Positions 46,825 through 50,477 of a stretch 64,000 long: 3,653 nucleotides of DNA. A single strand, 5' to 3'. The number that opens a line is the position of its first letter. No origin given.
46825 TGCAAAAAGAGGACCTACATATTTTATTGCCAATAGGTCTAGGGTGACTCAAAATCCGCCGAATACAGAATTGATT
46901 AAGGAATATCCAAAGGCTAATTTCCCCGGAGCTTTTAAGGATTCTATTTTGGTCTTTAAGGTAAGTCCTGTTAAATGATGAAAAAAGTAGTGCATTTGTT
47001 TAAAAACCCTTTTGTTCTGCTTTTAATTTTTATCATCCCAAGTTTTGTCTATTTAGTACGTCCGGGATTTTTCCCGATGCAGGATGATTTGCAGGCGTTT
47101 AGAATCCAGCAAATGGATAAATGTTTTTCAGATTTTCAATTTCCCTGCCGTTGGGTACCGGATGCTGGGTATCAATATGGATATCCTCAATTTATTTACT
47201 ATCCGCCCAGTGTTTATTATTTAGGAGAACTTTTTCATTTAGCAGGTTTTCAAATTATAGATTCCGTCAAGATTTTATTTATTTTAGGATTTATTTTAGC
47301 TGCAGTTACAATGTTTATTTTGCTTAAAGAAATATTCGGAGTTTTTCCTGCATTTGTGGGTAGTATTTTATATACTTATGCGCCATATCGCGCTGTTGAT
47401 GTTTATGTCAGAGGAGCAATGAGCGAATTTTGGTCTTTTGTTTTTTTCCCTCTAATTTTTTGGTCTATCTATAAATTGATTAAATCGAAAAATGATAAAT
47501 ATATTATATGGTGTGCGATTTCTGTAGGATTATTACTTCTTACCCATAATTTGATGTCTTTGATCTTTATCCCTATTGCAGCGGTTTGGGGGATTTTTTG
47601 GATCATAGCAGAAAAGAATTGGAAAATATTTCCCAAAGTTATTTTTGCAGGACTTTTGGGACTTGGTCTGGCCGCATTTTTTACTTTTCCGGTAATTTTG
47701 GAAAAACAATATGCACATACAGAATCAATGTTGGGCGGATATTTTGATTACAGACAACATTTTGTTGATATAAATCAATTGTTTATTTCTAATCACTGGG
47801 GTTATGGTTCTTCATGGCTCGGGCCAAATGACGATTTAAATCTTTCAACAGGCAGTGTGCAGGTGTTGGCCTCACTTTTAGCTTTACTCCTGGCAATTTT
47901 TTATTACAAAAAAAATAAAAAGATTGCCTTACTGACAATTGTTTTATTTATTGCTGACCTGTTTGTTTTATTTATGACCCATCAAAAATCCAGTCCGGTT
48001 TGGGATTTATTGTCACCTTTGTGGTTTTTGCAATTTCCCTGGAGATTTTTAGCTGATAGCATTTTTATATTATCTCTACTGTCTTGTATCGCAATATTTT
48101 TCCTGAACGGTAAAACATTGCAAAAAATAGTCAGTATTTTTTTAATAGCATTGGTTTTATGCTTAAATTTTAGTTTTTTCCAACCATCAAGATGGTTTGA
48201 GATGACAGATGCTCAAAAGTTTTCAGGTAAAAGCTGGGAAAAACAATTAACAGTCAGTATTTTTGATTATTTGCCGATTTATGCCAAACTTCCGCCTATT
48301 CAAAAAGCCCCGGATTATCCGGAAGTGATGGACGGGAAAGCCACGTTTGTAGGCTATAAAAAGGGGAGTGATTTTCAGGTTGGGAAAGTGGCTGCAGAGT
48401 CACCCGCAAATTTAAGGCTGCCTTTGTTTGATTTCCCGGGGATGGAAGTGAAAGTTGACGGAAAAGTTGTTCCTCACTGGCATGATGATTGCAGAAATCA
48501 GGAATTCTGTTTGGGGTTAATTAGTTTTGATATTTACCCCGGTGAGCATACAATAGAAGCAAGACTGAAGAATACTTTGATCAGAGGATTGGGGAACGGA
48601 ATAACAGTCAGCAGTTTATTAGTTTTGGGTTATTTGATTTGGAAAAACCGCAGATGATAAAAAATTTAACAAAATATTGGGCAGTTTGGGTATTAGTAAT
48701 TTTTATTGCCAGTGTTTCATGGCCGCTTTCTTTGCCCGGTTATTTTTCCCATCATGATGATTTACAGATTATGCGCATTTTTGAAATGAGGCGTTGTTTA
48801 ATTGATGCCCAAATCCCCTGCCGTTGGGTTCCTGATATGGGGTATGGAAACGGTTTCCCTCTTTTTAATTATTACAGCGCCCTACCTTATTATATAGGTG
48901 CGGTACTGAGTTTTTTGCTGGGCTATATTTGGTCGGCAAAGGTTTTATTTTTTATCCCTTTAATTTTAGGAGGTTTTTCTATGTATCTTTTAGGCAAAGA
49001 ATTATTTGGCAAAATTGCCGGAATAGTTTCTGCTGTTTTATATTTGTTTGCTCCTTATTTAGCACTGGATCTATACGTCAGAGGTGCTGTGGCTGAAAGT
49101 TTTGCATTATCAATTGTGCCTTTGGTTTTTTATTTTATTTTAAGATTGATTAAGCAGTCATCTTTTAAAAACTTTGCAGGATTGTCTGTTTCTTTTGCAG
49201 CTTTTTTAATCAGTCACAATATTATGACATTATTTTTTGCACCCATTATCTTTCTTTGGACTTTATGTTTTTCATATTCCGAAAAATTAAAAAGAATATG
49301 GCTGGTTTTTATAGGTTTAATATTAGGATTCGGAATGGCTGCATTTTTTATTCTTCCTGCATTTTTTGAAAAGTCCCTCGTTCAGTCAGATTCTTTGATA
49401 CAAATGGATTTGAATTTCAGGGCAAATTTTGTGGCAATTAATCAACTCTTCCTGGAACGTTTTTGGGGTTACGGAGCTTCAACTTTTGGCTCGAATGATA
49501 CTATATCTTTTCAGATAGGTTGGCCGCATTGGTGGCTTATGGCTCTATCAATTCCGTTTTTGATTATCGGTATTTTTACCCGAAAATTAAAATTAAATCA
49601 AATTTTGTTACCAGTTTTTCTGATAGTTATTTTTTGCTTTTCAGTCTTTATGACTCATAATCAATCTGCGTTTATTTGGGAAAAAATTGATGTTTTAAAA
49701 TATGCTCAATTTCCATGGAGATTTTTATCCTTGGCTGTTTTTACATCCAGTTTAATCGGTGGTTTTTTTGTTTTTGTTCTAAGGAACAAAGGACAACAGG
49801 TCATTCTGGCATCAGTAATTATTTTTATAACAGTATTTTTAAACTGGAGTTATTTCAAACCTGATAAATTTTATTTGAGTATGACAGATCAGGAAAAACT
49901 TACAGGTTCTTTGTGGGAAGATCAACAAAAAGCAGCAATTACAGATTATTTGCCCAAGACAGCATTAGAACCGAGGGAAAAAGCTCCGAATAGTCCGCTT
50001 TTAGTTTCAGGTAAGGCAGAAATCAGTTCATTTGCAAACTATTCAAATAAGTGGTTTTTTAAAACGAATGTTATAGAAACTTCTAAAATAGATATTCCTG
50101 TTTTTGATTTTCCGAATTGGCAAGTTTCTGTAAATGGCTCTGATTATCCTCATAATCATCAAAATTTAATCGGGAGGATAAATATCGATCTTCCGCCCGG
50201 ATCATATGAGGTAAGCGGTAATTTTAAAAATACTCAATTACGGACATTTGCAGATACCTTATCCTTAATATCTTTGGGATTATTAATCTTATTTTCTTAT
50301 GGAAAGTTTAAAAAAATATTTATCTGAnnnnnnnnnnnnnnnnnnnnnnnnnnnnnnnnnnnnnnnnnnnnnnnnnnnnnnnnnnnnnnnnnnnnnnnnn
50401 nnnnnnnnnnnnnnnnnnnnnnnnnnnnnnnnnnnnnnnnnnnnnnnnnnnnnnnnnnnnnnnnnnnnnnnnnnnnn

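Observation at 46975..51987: Three tandem YfhO-like paralogs of about 560 aa each, plus two more copies elsewhere in the window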

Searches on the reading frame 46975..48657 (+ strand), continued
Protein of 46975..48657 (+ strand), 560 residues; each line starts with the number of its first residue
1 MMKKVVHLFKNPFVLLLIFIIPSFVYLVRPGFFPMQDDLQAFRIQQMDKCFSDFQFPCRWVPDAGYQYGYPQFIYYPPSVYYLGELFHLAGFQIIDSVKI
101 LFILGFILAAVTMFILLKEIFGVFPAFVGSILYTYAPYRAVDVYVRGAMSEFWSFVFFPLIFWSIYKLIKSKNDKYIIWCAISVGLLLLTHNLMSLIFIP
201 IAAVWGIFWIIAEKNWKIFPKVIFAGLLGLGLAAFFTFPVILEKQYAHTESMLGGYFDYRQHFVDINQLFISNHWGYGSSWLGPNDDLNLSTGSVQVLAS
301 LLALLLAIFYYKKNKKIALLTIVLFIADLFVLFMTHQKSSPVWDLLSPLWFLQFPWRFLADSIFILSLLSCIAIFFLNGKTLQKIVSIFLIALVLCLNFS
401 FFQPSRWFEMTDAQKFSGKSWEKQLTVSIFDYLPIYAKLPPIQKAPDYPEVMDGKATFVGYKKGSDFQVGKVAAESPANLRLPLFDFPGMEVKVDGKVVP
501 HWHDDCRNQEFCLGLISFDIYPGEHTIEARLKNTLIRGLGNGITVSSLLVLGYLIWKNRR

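Call 30: search_protein_representatives(alignment_id=A1)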
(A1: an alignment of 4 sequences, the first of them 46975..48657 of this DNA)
Query: 4 sequences, 563 profile positions. Proteins with E-value up to 0.001 (for the whole library): 20683; up to 1e-10: 14259; up to 1e-30: 6713. The best 150 are listed.
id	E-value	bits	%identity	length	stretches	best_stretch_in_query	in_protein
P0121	1.4e-291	984.8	-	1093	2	23-558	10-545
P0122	1.0e-222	757.5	-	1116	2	25-559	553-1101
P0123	4.7e-180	616.6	-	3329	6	43-551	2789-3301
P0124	3.0e-175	600.8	-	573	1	15-554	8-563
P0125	2.1e-172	591.4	-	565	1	18-559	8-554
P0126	8.2e-170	582.8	-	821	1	22-559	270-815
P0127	2.3e-165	568.2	-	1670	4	24-552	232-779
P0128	8.4e-158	543.2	-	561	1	21-562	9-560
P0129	2.0e-156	538.6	-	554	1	22-560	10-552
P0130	2.4e-155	535.1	-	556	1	12-557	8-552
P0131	1.4e-154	532.6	-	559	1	21-559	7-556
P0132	1.6e-152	525.8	-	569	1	20-554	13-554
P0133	3.4e-152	524.6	-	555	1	14-555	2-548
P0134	9.5e-152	523.2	-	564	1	21-551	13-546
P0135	1.5e-151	522.5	-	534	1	43-559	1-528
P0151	8.1e-144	497.0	-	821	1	12-551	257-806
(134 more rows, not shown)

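Call 38: search_protein_families(library=pfam, alignment_id=A2, max_evalue=0.001)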
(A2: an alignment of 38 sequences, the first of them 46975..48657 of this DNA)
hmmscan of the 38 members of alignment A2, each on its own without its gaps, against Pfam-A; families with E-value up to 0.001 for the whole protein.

A. member 1, window:46975-48657:+ (560 aa): 2 families
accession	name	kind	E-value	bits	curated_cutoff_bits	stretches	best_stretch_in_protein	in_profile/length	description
PF10131.15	PTPS_related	-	4.2e-06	26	26.4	1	73-427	1-336/621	6-pyruvoyl-tetrahydropterin synthase related domain; membrane protein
PF09586.16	YfhO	-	3.4e-05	22.9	28.5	0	81-404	70-387/835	Bacterial membrane protein YfhO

B. families by the number of members that match (of 38 scanned): 8 families
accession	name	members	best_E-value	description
PF10131.15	PTPS_related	35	1.5e-13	6-pyruvoyl-tetrahydropterin synthase related domain; membrane protein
PF09586.16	YfhO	20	3.6e-11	Bacterial membrane protein YfhO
PF13231.12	PMT_2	11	1.4e-07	Dolichyl-phosphate-mannose-protein mannosyltransferase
PF20176.3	DUF6541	2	2e-05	Family of unknown function (DUF6541)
PF02516.20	STT3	1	1.5e-06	Oligosaccharyl transferase STT3, N-terminal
PF11992.13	TgpA_N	1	4.2e-05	TgpA N-terminal domain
PF11028.14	TMEM260-like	1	0.00012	Protein O-mannosyl-transferase TMEM260-like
PF04932.20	Wzy_C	1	0.00014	O-Antigen ligase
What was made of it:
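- One A orthologue gives a weak Wzy_C hit and one gives an STT3 hit (call 38).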

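Call 43: find_encoding_contigs(protein=P0113, flank=8000, max_places=2)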
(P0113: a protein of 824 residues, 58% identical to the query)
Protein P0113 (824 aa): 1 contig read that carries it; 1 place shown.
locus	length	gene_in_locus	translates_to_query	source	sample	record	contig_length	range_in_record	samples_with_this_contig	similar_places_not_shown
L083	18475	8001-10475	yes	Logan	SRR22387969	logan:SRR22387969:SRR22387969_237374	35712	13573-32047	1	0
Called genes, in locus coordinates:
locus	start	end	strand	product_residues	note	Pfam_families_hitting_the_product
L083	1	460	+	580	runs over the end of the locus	-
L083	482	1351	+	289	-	PF00535:Glycos_transf_2, PF10111:Glyco_tranf_2_2 (faint)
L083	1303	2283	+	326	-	PF00535:Glycos_transf_2, PF13641:Glyco_tranf_2_3, PF13632:Glyco_trans_2_3 (weak)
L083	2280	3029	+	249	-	PF00535:Glycos_transf_2 (weak)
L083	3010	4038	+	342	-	PF13439:Glyco_transf_4 (faint), PF00534:Glycos_transf_1, PF13692:Glyco_trans_1_4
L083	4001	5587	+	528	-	-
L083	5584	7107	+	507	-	-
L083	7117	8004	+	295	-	PF00535:Glycos_transf_2, PF10111:Glyco_tranf_2_2 (weak), PF13641:Glyco_tranf_2_3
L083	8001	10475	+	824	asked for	PF00535:Glycos_transf_2, PF10111:Glyco_tranf_2_2 (weak), PF13641:Glyco_tranf_2_3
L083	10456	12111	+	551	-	PF10131:PTPS_related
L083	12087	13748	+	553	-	-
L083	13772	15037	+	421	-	PF09594:GT87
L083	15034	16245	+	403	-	-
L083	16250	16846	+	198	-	-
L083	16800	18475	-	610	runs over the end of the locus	-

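Call 70: find_encoding_contigs(protein=P0121, flank=8000, max_places=3)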
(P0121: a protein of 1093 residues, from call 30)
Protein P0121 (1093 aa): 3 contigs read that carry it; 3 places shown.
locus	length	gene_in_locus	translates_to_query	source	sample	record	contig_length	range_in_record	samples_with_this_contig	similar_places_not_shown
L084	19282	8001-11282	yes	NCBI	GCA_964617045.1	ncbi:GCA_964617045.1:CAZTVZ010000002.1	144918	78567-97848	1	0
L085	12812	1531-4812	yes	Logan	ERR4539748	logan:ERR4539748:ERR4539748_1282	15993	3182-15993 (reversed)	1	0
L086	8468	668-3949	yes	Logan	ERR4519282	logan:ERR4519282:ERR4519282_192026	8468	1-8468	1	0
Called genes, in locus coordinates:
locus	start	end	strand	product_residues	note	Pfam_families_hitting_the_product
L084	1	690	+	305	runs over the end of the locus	PF00535:Glycos_transf_2, PF10111:Glyco_tranf_2_2 (faint), PF13641:Glyco_tranf_2_3, PF13632:Glyco_trans_2_3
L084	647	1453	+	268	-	PF00535:Glycos_transf_2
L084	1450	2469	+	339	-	PF00534:Glycos_transf_1, PF13692:Glyco_trans_1_4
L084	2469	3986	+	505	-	PF13231:PMT_2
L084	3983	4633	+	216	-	PF08003:Methyltransf_9 (weak), PF01728:FtsJ (weak), PF13489:Methyltransf_23, PF13847:Methyltransf_31, PF08241:Methyltransf_11, PF08242:Methyltransf_12, PF13649:Methyltransf_25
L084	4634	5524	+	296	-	PF00535:Glycos_transf_2, PF10111:Glyco_tranf_2_2, PF13641:Glyco_tranf_2_3, PF13632:Glyco_trans_2_3 (weak)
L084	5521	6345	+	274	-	PF00535:Glycos_transf_2, PF10111:Glyco_tranf_2_2, PF13641:Glyco_tranf_2_3, PF02709:Glyco_transf_7C (faint)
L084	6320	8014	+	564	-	PF10131:PTPS_related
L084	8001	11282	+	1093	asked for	PF09586:YfhO (faint), PF10131:PTPS_related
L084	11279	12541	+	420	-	PF09594:GT87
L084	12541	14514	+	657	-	-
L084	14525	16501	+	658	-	-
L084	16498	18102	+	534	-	PF13231:PMT_2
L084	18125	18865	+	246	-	PF00535:Glycos_transf_2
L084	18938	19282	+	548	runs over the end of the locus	PF02366:PMT (weak), PF13231:PMT_2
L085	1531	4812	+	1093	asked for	PF09586:YfhO (faint), PF10131:PTPS_related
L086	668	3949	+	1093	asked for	PF09586:YfhO (faint), PF10131:PTPS_related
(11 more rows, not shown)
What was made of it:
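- An in-frame B-C fusion (P0121) appears in three independent assemblies, at the B-C slot after an A-like gene (call 70).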

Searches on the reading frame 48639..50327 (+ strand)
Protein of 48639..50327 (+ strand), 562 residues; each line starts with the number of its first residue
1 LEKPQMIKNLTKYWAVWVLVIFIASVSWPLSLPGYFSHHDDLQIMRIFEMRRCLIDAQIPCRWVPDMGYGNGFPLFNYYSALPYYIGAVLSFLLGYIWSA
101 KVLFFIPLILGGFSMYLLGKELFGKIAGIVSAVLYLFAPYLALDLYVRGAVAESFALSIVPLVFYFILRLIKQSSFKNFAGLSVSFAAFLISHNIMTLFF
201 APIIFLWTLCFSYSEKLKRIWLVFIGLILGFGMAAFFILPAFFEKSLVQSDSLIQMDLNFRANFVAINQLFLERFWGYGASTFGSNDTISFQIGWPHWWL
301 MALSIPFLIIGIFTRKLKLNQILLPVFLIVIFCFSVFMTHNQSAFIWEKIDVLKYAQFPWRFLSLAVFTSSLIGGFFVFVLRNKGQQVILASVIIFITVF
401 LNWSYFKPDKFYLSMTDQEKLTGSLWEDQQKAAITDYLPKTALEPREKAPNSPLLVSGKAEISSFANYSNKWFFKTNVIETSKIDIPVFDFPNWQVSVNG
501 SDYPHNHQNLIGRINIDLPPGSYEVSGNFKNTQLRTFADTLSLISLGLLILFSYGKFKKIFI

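Call 3: search_protein_families(library=pfam, proteins=[window:48639-50327:+], max_evalue=0.01)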
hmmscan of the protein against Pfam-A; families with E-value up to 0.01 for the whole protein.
window:48639-50327:+ (562 aa): 2 families
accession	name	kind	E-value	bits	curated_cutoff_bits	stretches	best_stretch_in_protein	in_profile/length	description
PF10131.15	PTPS_related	-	1.5e-11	43.9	26.4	1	76-415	1-316/621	6-pyruvoyl-tetrahydropterin synthase related domain; membrane protein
PF13231.12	PMT_2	-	0.00082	20.1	26.1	1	89-231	13-151/160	Dolichyl-phosphate-mannose-protein mannosyltransferase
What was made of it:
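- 48654..50327 (+): Paralog B, 557 aa from the ATG at 48654 (list_orfs extends it to the TTG at 48639). Its start overlaps the stop of A by 4 nt. PF10131 43.9 bits, above the cut-off (call 3).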

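Call 4: search_protein_families(library=ncbifam, proteins=[window:48639-50327:+], max_evalue=0.01)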
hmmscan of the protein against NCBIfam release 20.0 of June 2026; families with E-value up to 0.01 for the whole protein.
window:48639-50327:+ (562 aa): 0 families

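Call 39: search_protein_families(library=pfam, alignment_id=A3, max_evalue=0.001)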
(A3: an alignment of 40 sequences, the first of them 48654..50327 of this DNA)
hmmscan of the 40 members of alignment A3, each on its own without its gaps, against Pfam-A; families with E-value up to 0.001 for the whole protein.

A. member 1, window:48654-50327:+ (557 aa): 2 families
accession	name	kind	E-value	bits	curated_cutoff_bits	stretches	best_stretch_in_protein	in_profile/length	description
PF10131.15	PTPS_related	-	1.5e-11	43.9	26.4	1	71-410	1-316/621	6-pyruvoyl-tetrahydropterin synthase related domain; membrane protein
PF13231.12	PMT_2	-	0.00081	20.1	26.1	1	84-226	13-151/160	Dolichyl-phosphate-mannose-protein mannosyltransferase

B. families by the number of members that match (of 40 scanned): 4 families
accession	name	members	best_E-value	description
PF10131.15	PTPS_related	38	6.2e-21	6-pyruvoyl-tetrahydropterin synthase related domain; membrane protein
PF13231.12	PMT_2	11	1.2e-06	Dolichyl-phosphate-mannose-protein mannosyltransferase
PF02516.20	STT3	1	4.2e-09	Oligosaccharyl transferase STT3, N-terminal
PF09586.16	YfhO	1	3.6e-07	Bacterial membrane protein YfhO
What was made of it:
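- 48654..50327 (+): 38 of 40 orthologues hit PF10131 (call 39).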
